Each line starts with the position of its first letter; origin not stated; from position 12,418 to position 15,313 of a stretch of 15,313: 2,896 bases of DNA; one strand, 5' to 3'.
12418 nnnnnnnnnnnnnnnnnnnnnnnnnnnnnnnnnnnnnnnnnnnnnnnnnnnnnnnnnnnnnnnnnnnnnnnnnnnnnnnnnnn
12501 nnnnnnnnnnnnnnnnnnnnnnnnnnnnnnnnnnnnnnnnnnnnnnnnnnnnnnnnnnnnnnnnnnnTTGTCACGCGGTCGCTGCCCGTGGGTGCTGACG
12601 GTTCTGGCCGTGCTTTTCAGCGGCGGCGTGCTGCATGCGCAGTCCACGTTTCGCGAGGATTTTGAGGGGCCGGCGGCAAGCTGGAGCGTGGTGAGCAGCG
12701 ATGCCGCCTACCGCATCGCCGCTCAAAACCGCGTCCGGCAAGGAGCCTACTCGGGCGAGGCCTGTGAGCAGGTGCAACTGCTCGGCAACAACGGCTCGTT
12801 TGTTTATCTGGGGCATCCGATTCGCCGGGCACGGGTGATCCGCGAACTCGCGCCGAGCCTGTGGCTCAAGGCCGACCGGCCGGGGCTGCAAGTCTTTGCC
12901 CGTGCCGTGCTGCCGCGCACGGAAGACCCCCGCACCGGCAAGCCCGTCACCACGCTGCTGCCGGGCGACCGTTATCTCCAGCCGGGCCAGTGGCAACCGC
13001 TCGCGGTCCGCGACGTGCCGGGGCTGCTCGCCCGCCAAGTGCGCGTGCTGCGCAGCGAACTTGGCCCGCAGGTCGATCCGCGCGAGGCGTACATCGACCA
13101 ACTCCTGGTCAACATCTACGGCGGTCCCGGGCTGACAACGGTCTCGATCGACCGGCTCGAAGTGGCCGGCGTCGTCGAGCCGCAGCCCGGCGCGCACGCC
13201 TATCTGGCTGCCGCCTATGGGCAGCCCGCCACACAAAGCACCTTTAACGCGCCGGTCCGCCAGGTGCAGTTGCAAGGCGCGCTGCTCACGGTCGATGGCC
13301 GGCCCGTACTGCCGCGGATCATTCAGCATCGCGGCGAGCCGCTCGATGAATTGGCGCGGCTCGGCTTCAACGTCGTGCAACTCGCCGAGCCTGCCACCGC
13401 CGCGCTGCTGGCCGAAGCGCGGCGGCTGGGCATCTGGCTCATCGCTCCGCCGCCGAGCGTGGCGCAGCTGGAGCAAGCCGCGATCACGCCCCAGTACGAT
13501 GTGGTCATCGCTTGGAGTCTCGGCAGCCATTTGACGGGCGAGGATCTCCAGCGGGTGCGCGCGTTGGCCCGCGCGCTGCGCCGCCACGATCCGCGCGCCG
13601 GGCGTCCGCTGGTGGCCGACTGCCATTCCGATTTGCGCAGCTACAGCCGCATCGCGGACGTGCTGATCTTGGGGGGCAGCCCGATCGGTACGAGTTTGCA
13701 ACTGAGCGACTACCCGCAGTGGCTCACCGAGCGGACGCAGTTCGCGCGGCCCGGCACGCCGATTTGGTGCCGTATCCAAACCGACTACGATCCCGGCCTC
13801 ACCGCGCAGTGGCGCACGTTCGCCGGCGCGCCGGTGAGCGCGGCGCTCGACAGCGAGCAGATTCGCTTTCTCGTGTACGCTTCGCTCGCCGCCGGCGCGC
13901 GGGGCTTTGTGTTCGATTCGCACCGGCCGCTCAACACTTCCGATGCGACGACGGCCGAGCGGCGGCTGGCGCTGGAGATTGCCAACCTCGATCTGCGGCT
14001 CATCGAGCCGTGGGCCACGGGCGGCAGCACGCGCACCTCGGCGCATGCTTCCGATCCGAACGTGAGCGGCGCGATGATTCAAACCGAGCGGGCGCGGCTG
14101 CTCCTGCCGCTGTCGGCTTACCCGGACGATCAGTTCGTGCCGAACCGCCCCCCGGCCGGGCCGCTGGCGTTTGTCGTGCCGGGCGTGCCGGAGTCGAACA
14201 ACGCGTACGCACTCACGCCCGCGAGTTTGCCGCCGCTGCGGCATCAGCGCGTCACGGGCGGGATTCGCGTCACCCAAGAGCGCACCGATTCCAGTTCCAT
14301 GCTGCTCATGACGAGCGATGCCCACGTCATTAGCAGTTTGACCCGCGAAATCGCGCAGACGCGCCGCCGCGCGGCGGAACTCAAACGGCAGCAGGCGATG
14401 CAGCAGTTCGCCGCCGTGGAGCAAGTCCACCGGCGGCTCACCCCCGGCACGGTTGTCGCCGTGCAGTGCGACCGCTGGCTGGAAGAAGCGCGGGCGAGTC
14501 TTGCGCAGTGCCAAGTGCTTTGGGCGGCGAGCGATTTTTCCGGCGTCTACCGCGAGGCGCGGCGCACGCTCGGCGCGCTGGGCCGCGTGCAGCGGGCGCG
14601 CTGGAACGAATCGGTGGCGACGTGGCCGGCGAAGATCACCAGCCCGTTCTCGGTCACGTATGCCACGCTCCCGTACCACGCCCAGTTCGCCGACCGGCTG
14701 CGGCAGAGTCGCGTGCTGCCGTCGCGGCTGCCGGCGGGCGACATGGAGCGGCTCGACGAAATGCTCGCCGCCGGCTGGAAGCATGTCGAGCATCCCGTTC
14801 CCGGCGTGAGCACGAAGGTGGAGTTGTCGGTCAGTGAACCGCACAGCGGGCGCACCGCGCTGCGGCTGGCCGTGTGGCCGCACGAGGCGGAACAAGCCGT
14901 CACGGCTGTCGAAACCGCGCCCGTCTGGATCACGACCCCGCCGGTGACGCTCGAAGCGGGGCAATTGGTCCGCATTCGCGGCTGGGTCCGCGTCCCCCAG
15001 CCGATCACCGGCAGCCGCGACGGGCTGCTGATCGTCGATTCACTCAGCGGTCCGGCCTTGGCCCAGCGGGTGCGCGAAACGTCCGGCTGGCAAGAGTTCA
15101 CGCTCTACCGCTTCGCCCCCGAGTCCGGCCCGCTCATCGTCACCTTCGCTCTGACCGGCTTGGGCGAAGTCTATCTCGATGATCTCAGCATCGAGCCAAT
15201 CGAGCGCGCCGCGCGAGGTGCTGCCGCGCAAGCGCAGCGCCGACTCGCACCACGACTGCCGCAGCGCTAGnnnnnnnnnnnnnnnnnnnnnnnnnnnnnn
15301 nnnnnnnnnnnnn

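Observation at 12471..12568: Very long perfect inverted repeat in the leader of a gene that lacks an ATG start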

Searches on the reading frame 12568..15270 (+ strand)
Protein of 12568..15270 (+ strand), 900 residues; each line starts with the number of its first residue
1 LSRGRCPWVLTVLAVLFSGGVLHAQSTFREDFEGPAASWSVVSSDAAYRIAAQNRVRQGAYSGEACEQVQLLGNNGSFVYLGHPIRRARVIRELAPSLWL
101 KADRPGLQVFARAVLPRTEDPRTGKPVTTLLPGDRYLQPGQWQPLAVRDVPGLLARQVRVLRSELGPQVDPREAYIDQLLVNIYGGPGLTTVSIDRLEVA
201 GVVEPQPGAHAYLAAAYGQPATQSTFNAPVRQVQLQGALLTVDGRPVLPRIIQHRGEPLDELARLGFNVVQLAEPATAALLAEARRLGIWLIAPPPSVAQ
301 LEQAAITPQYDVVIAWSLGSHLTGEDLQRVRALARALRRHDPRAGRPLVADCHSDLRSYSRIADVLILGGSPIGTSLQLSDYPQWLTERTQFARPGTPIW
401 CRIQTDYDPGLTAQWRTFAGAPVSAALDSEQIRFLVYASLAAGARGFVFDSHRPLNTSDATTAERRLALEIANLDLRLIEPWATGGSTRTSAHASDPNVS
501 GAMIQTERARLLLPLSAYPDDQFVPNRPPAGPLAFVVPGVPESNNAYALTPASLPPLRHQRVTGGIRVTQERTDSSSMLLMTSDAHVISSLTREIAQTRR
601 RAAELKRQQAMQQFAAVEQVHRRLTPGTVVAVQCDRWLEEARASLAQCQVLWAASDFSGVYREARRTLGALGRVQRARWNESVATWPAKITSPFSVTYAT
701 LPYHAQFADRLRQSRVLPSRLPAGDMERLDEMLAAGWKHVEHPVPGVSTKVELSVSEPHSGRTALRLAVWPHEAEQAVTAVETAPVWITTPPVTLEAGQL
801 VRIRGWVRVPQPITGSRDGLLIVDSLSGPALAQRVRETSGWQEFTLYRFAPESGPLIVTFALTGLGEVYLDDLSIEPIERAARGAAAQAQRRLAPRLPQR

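Call 14: search_protein_families(library=pfam, proteins=[window:12568-15270:+], max_evalue=0.01)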
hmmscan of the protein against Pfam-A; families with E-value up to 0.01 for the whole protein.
window:12568-15270:+ (900 aa): 0 families

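Call 16: find_homologous_proteins(query=window:12568-15270:+)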
Query window:12568-15270:+ (900 aa): 148 proteins with E <= 0.001 among 8000 candidates; the best 120 are listed.
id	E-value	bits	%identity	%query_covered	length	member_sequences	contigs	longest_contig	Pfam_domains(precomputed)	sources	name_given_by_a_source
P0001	0.0e+0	2008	100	100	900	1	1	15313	-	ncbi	-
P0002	0.0e+0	1311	67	98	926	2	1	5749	-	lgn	-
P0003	0.0e+0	1230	63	96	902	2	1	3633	-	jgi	jgi:hypothetical protein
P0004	0.0e+0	1198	61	97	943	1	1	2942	-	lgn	-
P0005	3.7e-230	785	46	95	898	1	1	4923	-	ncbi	-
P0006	1.9e-227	776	45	94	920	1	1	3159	-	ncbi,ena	-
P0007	2.7e-226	772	44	95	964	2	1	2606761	-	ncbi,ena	-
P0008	3.4e-226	772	44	97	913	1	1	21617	-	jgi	jgi:hypothetical protein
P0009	3.5e-225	768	45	95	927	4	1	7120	-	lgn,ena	-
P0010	3.7e-225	768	45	95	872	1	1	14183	-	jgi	jgi:hypothetical protein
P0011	8.5e-225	767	44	95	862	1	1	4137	-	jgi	jgi:hypothetical protein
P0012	8.6e-225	767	45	98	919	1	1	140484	-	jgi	jgi:hypothetical protein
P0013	9.0e-225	767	45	96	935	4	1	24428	-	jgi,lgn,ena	-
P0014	4.4e-224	765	45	97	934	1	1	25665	-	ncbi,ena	-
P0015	1.3e-223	763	45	97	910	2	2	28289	-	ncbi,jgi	jgi:hypothetical protein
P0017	3.5e-222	758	44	97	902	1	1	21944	-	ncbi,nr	ncbi:MAG: hypothetical protein KDA42_02330 [Planctomycetales bacterium]|nr:hypothetical protein [Pla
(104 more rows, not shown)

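Call 17: find_encoding_contigs(protein=P0002, flank=3000, max_places=3)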
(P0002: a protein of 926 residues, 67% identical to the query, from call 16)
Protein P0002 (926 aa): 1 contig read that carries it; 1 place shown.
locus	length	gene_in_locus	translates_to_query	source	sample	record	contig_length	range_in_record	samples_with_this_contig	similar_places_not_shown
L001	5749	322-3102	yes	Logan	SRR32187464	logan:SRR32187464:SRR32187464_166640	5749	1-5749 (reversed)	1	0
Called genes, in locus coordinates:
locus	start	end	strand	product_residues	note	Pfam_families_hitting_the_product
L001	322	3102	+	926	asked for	-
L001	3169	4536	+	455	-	PF13660:DUF4147, PF05161:MOFRL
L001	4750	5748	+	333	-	?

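Call 18: find_encoding_contigs(protein=P0003, flank=3000, max_places=3)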
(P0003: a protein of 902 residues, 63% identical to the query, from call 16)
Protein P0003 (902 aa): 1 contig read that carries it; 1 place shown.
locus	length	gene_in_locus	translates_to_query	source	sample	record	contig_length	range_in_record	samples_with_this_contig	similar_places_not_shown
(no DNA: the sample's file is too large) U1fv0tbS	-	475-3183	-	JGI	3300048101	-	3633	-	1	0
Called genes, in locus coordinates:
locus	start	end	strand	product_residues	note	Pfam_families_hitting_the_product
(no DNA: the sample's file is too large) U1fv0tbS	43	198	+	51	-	-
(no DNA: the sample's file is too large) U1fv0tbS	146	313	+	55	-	-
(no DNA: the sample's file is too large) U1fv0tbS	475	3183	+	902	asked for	-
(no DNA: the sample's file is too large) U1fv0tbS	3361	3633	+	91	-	?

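Call 19: find_encoding_contigs(protein=P0004, flank=3000, max_places=3)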
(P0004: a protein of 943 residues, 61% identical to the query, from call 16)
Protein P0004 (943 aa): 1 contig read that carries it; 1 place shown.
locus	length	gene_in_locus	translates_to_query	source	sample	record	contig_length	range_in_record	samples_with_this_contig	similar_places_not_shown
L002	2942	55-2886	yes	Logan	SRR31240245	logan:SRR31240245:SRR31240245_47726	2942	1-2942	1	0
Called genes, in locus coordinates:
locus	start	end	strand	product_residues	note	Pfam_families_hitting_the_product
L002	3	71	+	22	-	?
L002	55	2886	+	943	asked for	-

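Call 54: find_encoding_contigs(protein=P0005, flank=1500, max_places=1)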
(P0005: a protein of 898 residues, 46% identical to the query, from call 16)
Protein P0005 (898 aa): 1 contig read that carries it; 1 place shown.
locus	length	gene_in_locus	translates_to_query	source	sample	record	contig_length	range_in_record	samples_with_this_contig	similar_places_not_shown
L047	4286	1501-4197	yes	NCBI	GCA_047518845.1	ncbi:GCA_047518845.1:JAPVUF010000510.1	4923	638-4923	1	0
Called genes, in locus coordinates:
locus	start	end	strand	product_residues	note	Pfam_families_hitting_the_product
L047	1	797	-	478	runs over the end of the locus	?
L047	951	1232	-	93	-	-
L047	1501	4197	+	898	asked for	-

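Call 55: find_encoding_contigs(protein=P0012, flank=1500, max_places=1)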
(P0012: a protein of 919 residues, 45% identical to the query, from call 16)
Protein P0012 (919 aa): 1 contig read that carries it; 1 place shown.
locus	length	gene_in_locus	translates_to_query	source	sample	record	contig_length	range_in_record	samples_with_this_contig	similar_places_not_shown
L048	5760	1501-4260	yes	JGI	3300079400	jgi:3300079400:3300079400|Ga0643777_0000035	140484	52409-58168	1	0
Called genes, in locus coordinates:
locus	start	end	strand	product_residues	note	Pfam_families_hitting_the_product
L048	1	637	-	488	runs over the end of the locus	PF00069:Pkinase, PF07714:PK_Tyr_Ser-Thr, PF03109:ABC1 (weak)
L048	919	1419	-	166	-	-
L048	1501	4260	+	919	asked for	-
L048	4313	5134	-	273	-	PF06439:3keto-disac_hyd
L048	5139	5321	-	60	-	-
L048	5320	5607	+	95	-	PF04972:BON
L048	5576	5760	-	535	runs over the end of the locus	PF28550:DUF8436, PF01593:Amino_oxidase (faint), PF03486:HI0933_like (faint), PF07992:Pyr_redox_2 (faint), PF13450:NAD_binding_8 (weak), PF01266:DAO (weak), PF21688:FAD-depend_C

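Call 56: find_encoding_contigs(protein=P0015, flank=1500, max_places=1)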
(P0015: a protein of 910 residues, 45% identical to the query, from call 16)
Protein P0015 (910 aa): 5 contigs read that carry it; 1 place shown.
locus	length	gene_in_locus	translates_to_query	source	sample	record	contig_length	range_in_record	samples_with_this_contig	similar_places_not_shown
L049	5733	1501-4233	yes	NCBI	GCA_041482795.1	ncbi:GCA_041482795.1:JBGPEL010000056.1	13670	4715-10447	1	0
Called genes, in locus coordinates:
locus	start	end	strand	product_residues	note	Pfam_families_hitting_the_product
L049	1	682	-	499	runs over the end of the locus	PF00069:Pkinase, PF07714:PK_Tyr_Ser-Thr, PF01636:APH (faint), PF03109:ABC1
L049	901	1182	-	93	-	-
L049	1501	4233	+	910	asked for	-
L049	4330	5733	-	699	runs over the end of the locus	-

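Call 57: find_encoding_contigs(protein=P0017, flank=1500, max_places=1)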
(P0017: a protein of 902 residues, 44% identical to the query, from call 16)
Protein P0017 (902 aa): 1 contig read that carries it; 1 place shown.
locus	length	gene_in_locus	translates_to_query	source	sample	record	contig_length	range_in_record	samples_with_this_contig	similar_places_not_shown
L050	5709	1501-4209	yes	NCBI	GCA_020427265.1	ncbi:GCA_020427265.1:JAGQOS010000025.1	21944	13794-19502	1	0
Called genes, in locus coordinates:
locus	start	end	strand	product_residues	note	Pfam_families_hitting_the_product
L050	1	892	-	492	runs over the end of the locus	PF00069:Pkinase, PF07714:PK_Tyr_Ser-Thr, PF01636:APH (faint), PF03109:ABC1 (weak)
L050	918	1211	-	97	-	-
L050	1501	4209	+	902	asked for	-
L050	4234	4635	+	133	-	PF07876:Dabb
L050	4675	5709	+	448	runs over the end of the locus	PF13660:DUF4147, PF05161:MOFRL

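Call 64: search_solved_structures(query=window:12568-15270:+, max_evalue=1)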
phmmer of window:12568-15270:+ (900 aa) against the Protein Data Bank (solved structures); distinct sequences matched with E-value up to 1: 13.
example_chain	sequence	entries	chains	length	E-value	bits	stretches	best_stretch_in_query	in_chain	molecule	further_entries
3cpt_B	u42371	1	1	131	0.099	14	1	60-112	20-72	Mitogen-activated protein-binding protein-interacting protein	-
6kxv_A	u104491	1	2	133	0.25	12.6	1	590-666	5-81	Histone H3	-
1szv_A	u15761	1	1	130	0.59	11.4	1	59-112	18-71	Late endosomal/lysosomal Mp1 interacting protein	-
6nzd_B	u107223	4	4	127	0.6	11.4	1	57-112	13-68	Ragulator complex protein LAMTOR2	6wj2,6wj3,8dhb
1veu_B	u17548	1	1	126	0.62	11.3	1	61-112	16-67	Late endosomal/lysosomal Mp1 interacting protein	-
5y3a_B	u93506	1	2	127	0.62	11.3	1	57-112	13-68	Ragulator complex protein LAMTOR2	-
1vet_B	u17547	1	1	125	0.64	11.3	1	61-112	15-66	Late endosomal/lysosomal Mp1 interacting protein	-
6b9x_B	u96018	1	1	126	0.65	11.3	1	57-112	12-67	Ragulator complex protein LAMTOR2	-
1sko_B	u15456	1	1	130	0.66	11.2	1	60-112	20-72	Late endosomal/lysosomal Mp1 interacting protein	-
2zl1_B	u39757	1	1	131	0.67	11.2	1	60-112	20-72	Mitogen-activated protein-binding protein-interacting protein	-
6ehp_B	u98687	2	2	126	0.71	11.1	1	60-112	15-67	Ragulator complex protein LAMTOR2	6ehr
5x6u_B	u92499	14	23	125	0.73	11.1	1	61-112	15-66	Ragulator complex protein LAMTOR2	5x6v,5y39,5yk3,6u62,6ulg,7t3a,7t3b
5yk3_B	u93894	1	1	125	0.78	11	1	66-112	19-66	Ragulator complex protein LAMTOR2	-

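Call 65: search_protein_families(library=ncbifam, proteins=[window:12568-15270:+], max_evalue=1)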
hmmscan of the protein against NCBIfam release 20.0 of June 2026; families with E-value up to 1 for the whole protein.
window:12568-15270:+ (900 aa): 1 family
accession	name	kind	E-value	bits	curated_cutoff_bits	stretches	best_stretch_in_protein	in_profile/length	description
NF002695.0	PRK02487.1-4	equivalog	0.1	12.2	282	1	297-337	9-49/165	heme-degrading domain-containing protein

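Call 72: list_cluster_members(proteins=[P0001])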
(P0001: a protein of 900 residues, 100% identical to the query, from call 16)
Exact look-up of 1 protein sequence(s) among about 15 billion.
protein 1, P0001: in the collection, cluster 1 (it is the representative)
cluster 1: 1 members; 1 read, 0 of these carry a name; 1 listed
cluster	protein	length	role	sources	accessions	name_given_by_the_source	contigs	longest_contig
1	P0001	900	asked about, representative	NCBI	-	-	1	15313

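Call 73: find_encoding_contigs(protein=P0001, flank=10000, max_places=2)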
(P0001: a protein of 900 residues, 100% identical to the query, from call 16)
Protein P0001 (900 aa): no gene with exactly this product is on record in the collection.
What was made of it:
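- Tried and rejected: The exact-sequence look-up of the window protein on other contigs found none (call 73), and its cluster carries no accession or name (call 72).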

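Call 76: predict_structure(alignment_id=A3)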
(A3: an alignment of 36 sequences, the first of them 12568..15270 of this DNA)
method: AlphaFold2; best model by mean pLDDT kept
length: 900 residues; sequences in the alignment: 36
mean_pLDDT: 88.8   pTM: 0.73
mean pLDDT of the five models: 88.8, 88.3, 87.4, 86.9, 86.5
residues with pLDDT >= 90: 662; 70-90: 156; 50-70: 40; < 50: 42
segments of 3 or more residues with pLDDT < 50: 1-6, 17-24, 207-228, 885-887
pLDDT, mean of each block of 10 residues (from residue 1): 48 50 64 85 91 89 90 90 92 93 96 93 88 96 96 94 84 93 94 94 57 31 36 85 91 96 97 95 95 92 84 95 94 94 90 94 95 94 93 93 95 95 93 96 95 93 96 95 78 88 90 93 81 86 90 93 89 76 93 96 97 96 92 96 97 97 93 95 93 95 96 96 94 96 93 93 96 85 95 97 97 94 93 95 97 97 97 96 56 52
secondary structure, 60 per line:
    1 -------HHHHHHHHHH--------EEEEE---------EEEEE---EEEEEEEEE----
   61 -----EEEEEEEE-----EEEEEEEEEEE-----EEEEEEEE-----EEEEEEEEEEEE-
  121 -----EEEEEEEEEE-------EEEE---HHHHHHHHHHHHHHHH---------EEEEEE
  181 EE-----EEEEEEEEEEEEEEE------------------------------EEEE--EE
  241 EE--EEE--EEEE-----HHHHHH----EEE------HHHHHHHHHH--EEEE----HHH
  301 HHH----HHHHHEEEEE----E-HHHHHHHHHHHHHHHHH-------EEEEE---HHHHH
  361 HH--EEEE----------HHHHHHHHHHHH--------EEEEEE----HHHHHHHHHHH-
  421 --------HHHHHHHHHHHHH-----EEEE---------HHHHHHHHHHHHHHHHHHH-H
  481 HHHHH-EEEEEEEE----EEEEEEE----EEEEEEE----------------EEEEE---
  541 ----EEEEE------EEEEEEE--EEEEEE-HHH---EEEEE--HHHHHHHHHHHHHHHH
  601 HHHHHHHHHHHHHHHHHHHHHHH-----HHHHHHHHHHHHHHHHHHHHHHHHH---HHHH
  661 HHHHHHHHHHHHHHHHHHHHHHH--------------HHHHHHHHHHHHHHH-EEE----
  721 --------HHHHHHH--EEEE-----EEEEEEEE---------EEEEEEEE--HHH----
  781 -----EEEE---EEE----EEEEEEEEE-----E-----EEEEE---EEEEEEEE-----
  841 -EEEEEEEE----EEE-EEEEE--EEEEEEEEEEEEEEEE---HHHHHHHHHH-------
elements in order (helices of 4 or more, strands of 3 or more residues): H8-17 E26-30 E40-44 E48-56 E66-73 E79-89 E95-102 E108-119 E126-135 E143-146 H150-165 E175-182 E188-202 E233-236 E239-242 E245-247 E250-253 H259-264 E269-271 H278-287 E290-293 H298-303 H308-312 E313-317 H324-340 E348-352 H356-362 E365-368 H379-390 E399-404 H409-419 H429-441 E447-450 H460-478 H480-485 E487-494 E499-505 E510-516 E533-537 E545-549 E556-562 E565-570 E578-582 H585-623 H629-653 H657-683 H698-712 E714-716 H729-735 E738-741 E747-754 E764-771 E786-789 E793-795 E800-808 E820-824 E828-835 E842-849 E854-856 E858-862 E865-880 H884-893

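Call 78: fold_search(model_id=the predicted structure, library=pdb)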
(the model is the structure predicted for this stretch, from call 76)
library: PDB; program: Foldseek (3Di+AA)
matches with E <= 10: 1171; with E <= 0.001: 198
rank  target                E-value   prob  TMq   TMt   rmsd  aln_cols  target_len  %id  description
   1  8w7n                  1.4e-10  1.00  0.13  0.11  29.6       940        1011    9  Crystal structure of the in-cell Cry1Aa purified from Bacillus thuringiensis (released 2024-03-06)
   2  4qaw_E                1.7e-10  1.00  0.25  0.39  24.9       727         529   10  Structure of modular Xyn30D from Paenibacillus barcinonensis (released 2014-10-08)
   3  4qaw_B                2.1e-10  1.00  0.26  0.40  25.0       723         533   10  Structure of modular Xyn30D from Paenibacillus barcinonensis (released 2014-10-08)
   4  4qaw_A                2.7e-10  1.00  0.23  0.35  25.1       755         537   10  Structure of modular Xyn30D from Paenibacillus barcinonensis (released 2014-10-08)
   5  4qaw_D                3.1e-10  1.00  0.25  0.39  25.0       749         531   10  Structure of modular Xyn30D from Paenibacillus barcinonensis (released 2014-10-08)
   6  4w8j                  6.3e-10  1.00  0.12  0.11  29.7       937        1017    9  Structure of the full-length insecticidal protein Cry1Ac reveals intriguing details of toxin packaging into in vivo form (released 2014-09-17)
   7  4qaw_H                7.0e-10  1.00  0.24  0.38  24.9       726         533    9  Structure of modular Xyn30D from Paenibacillus barcinonensis (released 2014-10-08)
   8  4qaw_C                2.5e-09  1.00  0.23  0.35  24.6       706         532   10  Structure of modular Xyn30D from Paenibacillus barcinonensis (released 2014-10-08)
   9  6qfk_A                4.9e-09  1.00  0.15  0.11  24.4      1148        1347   10  EngBF DARPin Fusion 4b G10 (released 2019-11-06)
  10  9h9a                  7.0e-09  1.00  0.12  0.10  30.8      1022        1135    9  native structure of the full-length pesticidal protein Cry8Ba2, from crystals formed in vivo (form 1) (released 2025-12-03)
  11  9vdw_D                2.5e-08  1.00  0.24  0.42  13.8       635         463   11  Structure of truncated loopA and loopB mutants from the human gut flora K. grimontii Apg (released 2025-09-03)
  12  2w5f_A                3.4e-08  1.00  0.16  0.26  24.3       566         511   10  High resolution crystallographic structure of the Clostridium thermocellum N-terminal endo-1,4-beta-D-xylanase 10B (Xy (released 2010-01-19)
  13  2wys_B                3.6e-08  1.00  0.16  0.26  24.9       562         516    9  High resolution crystallographic structure of the Clostridium thermocellum N-terminal endo-1,4-beta-D-xylanase 10B (Xy (released 2010-08-25)
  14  9vdg_C                3.9e-08  1.00  0.25  0.43  13.1       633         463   11  Structure of a truncated loopB mutant from the human gut flora K. grimontii Apg (released 2025-09-03)
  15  9qxq                  3.9e-08  1.00  0.12  0.10  30.4       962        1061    8  native structure of full-length pesticidal protein Cry1Ca18 at pH9, from crystals formed in vivo (released 2026-02-11)
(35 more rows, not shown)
